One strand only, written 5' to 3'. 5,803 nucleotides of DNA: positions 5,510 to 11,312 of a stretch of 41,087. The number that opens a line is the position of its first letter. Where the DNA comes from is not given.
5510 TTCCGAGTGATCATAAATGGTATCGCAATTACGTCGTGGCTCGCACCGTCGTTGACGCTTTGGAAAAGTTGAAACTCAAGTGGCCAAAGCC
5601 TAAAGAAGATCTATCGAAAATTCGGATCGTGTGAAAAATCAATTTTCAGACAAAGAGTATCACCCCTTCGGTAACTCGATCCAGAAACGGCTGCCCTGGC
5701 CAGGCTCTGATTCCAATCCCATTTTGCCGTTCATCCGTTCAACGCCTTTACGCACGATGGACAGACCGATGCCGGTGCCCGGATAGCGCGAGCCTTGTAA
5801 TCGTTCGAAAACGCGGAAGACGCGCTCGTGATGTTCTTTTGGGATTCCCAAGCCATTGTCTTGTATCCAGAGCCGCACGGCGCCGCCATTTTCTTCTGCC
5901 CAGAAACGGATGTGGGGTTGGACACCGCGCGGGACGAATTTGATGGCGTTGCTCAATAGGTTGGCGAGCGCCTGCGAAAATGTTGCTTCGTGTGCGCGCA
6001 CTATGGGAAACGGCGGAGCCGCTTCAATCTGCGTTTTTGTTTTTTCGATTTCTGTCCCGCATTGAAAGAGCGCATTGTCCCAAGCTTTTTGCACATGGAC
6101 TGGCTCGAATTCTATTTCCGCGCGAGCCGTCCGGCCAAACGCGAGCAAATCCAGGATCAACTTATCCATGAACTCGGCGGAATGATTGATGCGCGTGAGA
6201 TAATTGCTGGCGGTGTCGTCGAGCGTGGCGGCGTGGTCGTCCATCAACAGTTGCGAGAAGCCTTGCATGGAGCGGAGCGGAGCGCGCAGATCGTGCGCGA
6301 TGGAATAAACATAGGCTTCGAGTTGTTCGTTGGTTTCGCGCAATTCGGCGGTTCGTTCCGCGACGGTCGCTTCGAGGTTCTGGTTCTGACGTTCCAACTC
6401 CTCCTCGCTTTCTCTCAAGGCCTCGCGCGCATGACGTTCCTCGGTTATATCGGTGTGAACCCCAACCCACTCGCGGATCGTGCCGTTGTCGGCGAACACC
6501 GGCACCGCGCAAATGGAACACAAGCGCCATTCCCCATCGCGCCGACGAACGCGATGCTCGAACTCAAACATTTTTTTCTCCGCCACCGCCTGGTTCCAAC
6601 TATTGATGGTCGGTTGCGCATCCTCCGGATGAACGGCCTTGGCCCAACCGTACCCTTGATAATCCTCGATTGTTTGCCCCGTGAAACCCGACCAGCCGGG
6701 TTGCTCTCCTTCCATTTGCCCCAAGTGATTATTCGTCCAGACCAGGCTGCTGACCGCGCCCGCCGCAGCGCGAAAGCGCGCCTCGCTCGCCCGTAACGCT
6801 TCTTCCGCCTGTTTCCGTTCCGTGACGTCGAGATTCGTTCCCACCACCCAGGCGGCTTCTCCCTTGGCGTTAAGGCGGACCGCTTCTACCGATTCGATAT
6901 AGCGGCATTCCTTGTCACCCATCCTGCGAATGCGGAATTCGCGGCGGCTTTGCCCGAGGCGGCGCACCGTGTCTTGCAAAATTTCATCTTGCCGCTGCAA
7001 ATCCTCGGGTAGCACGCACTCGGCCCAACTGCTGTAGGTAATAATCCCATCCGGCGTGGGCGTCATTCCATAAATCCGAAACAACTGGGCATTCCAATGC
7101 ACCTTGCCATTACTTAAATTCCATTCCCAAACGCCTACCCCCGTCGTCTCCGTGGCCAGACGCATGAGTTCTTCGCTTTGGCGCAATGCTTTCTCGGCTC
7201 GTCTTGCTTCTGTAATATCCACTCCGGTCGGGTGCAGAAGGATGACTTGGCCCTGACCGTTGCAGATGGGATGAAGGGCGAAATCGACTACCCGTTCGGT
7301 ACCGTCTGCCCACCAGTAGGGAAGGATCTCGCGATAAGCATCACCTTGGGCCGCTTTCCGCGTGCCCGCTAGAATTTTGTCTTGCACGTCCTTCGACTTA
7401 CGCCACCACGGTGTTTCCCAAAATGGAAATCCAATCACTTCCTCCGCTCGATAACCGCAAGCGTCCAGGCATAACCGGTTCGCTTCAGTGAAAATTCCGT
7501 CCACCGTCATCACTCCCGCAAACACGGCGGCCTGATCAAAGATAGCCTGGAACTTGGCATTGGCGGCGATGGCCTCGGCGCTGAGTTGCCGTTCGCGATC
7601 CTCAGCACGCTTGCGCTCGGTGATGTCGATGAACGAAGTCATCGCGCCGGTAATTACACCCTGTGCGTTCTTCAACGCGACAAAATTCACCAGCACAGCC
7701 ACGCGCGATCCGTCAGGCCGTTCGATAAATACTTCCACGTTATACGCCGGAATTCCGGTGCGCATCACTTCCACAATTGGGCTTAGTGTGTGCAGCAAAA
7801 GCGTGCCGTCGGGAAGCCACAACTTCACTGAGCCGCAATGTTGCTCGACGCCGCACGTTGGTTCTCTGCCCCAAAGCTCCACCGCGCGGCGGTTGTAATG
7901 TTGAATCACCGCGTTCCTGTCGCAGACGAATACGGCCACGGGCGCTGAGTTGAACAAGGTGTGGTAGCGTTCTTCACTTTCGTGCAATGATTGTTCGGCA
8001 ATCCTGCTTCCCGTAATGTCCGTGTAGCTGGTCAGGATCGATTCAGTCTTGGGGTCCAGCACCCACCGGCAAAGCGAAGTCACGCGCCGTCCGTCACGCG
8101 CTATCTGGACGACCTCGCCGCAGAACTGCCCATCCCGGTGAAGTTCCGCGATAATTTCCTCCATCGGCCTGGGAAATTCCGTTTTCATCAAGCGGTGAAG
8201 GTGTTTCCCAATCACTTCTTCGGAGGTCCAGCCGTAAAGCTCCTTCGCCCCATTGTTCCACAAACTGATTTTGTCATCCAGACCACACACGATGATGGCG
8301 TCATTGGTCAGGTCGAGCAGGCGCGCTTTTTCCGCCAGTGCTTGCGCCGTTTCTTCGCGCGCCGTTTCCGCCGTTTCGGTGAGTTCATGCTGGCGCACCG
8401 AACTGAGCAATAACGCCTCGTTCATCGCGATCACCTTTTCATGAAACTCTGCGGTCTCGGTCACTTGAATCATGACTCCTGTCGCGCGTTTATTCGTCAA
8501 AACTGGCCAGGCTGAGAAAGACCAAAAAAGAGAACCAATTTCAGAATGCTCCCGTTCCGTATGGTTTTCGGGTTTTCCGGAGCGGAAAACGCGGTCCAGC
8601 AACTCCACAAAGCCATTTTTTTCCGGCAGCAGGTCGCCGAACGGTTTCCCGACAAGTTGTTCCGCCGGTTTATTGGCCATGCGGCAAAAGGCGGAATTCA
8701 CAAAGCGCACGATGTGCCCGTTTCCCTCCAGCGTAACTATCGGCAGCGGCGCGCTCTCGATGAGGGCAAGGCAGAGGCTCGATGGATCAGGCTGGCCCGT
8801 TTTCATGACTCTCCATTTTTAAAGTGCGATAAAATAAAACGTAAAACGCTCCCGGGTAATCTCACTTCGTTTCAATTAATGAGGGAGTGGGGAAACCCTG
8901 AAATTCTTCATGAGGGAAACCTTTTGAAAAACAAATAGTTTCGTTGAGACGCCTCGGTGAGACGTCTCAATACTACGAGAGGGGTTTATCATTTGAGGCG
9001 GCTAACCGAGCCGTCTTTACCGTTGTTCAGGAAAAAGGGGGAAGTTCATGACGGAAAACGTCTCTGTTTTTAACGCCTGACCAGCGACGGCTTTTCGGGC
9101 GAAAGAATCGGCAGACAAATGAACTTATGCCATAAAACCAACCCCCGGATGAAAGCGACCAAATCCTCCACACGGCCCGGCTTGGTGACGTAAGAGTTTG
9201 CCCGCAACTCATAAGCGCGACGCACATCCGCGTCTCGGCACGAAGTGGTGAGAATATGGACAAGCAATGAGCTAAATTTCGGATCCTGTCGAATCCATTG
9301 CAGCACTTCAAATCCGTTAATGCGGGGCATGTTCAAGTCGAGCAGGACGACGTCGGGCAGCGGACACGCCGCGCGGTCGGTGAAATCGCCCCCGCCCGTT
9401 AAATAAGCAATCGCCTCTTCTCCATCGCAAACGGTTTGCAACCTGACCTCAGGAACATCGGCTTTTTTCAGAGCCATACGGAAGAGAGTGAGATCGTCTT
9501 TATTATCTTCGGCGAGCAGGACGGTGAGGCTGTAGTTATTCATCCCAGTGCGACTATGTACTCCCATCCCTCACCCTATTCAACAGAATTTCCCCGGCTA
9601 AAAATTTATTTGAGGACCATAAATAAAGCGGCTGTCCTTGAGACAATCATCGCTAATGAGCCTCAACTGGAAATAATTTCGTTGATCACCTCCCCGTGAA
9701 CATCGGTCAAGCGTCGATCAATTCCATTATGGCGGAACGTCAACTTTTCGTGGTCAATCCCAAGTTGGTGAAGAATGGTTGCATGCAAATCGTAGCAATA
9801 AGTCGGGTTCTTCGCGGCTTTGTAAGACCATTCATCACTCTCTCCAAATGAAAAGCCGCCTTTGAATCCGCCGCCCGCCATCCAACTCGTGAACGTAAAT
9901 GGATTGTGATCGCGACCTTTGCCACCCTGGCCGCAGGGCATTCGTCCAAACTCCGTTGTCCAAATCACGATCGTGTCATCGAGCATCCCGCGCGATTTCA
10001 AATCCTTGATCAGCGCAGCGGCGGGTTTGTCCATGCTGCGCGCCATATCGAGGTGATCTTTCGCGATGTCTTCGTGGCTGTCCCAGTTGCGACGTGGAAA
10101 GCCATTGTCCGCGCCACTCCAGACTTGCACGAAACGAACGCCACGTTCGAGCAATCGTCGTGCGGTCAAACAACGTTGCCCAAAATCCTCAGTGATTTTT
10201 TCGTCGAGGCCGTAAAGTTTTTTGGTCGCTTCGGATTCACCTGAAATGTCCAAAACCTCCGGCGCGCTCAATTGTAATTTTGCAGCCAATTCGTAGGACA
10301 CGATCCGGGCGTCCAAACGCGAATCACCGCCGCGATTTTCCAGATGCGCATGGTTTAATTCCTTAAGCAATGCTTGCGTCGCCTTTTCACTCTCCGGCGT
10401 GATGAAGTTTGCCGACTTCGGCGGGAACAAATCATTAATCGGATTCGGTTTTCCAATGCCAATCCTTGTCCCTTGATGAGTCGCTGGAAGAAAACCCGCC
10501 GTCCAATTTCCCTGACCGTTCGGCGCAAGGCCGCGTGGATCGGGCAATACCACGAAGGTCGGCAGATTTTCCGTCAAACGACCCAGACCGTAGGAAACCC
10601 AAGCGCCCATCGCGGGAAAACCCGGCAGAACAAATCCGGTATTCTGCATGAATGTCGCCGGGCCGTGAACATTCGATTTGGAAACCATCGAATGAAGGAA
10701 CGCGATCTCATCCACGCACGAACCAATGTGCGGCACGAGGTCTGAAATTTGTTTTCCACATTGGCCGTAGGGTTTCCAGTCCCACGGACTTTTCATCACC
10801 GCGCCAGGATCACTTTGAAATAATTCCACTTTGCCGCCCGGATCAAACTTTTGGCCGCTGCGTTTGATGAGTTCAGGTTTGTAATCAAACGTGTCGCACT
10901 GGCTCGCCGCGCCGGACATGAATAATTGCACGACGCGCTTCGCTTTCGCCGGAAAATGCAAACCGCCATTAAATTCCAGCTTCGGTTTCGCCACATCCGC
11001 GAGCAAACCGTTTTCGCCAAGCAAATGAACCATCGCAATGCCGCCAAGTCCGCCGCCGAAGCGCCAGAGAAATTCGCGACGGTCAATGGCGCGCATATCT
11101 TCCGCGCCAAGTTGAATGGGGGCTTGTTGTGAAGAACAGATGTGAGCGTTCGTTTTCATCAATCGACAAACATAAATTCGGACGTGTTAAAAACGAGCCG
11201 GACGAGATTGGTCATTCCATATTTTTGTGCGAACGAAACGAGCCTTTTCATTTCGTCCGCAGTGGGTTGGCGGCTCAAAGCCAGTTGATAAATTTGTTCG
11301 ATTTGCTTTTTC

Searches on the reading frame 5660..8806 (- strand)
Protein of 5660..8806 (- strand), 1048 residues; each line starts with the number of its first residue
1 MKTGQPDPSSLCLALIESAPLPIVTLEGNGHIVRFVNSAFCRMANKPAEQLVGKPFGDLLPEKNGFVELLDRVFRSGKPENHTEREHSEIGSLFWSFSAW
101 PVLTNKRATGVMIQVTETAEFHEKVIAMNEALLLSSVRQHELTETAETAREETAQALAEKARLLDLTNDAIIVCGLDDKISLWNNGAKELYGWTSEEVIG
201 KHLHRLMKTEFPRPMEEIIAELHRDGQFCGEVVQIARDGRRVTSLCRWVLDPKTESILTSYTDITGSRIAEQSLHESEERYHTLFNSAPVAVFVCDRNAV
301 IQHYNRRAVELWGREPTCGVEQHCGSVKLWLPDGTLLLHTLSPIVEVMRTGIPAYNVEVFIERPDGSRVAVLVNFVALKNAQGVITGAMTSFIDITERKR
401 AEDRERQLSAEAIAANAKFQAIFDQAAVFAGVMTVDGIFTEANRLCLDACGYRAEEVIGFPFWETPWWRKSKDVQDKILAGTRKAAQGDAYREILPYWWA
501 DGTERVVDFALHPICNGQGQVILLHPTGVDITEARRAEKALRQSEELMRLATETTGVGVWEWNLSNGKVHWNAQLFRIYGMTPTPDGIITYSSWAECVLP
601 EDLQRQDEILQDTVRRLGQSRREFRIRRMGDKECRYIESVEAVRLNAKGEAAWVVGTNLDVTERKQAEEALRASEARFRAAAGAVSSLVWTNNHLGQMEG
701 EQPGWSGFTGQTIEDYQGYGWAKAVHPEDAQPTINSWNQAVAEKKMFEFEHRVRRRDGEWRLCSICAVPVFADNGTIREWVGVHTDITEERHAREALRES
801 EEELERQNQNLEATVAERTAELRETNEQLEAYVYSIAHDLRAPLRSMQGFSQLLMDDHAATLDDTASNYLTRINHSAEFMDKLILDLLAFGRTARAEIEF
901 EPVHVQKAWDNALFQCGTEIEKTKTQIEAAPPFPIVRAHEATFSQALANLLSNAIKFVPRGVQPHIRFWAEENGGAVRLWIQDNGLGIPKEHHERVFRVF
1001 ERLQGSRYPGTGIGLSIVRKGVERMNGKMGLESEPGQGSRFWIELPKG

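Call 18: search_protein_families(library=pfam, proteins=[window:5660-8806:-], max_evalue=0.0001)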
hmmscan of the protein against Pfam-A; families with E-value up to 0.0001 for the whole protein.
window:5660-8806:- (1048 aa): 10 families
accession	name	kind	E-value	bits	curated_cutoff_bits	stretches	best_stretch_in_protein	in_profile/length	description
PF08448.16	PAS_4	-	3.5e-51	172.5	23.1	5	285-400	1-110/110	PAS fold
PF00989.32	PAS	-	2.3e-38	131.1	22.6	2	160-247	3-92/113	PAS fold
PF13426.13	PAS_9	-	1.4e-37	128.5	27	4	168-265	1-102/103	PAS domain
PF08447.18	PAS_3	-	1.9e-32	111.8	25.6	2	703-784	6-89/89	PAS fold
PF02518.31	HATPase_c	-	3.3e-24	85.9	26.4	1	940-1047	3-109/111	Histidine kinase-, DNA gyrase B-, and HSP90-like ATPase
PF13188.13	PAS_8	-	3.8e-24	84.2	21.8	1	279-315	1-37/65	PAS domain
PF00512.31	HisKA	-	2.4e-10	40.8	26.9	1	833-892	6-62/66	His Kinase A (phospho-acceptor) domain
PF13596.12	PAS_10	-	4.1e-09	37.5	22.1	0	283-396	3-106/106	PAS domain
PF12860.13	PAS_7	-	4.5e-07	30.5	27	0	165-271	2-114/115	PAS fold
PF08670.17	MEKHLA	-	5.5e-06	26.8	23.7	0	255-314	5-64/143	MEKHLA domain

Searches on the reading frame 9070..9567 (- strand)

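Call 18: search_protein_families(library=pfam, proteins=[window:9070-9567:-], max_evalue=0.0001)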
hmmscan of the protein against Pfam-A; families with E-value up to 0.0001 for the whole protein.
window:9070-9567:- (165 aa): 1 family
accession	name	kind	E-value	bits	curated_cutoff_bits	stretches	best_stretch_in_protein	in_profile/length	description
PF00072.30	Response_reg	-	1.7e-18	67.2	30.2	1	16-140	1-110/111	Response regulator receiver domain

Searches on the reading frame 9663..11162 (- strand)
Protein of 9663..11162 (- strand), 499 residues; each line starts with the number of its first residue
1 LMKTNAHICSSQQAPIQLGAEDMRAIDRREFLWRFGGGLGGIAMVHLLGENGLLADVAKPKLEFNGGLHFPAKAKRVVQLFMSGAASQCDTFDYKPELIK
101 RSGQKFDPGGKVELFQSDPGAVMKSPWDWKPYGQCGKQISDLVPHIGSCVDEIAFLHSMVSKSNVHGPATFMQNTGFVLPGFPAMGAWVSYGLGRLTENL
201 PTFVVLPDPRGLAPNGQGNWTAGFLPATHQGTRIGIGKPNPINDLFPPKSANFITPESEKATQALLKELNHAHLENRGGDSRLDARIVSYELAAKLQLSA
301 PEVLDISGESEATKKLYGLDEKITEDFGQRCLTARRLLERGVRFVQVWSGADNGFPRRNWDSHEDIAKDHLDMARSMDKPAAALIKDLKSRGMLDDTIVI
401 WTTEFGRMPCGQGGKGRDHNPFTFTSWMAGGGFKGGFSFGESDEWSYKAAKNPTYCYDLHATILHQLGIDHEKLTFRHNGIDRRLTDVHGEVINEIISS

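Call 18: search_protein_families(library=pfam, proteins=[window:9663-11162:-], max_evalue=0.0001)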
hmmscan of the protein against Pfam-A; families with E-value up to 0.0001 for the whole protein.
window:9663-11162:- (499 aa): 1 family
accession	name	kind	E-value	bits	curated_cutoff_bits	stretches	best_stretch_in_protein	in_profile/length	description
PF07394.17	DUF1501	-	5.6e-141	470.7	27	1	74-497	1-390/390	Protein of unknown function (DUF1501)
